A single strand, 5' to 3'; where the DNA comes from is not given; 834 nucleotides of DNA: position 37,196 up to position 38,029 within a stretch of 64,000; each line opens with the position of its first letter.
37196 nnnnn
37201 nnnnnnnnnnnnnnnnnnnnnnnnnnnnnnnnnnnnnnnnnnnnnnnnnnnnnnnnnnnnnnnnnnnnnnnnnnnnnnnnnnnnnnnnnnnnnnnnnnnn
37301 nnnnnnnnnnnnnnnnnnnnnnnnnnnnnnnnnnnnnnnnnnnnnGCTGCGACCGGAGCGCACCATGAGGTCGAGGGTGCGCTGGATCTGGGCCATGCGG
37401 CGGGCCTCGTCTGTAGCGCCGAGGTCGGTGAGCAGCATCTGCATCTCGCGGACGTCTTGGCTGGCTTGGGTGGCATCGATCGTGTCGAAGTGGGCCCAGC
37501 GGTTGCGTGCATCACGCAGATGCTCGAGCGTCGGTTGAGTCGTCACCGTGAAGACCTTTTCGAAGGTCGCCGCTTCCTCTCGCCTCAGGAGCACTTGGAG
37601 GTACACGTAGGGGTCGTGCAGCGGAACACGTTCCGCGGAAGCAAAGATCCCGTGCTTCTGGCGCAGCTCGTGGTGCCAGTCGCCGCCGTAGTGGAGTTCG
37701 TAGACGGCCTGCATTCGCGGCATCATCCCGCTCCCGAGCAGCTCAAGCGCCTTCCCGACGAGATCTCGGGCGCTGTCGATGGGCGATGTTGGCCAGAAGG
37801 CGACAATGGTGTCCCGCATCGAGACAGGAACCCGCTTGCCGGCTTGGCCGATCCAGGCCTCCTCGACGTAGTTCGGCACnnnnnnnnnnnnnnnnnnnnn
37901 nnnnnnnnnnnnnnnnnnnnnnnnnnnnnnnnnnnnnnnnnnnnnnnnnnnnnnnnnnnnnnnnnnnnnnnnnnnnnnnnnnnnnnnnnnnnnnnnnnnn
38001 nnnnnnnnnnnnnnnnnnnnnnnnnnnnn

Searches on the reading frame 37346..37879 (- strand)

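Call 88: search_protein_families(library=pfam, proteins=[window:37346-37879:-], max_evalue=0.01)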
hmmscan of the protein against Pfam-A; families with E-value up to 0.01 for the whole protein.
window:37346-37879:- (178 aa): 1 family
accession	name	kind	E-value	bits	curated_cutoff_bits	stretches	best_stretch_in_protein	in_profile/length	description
PF18731.6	HEPN_Swt1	-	4e-11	43.6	27.5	1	43-152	1-113/115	Swt1-like HEPN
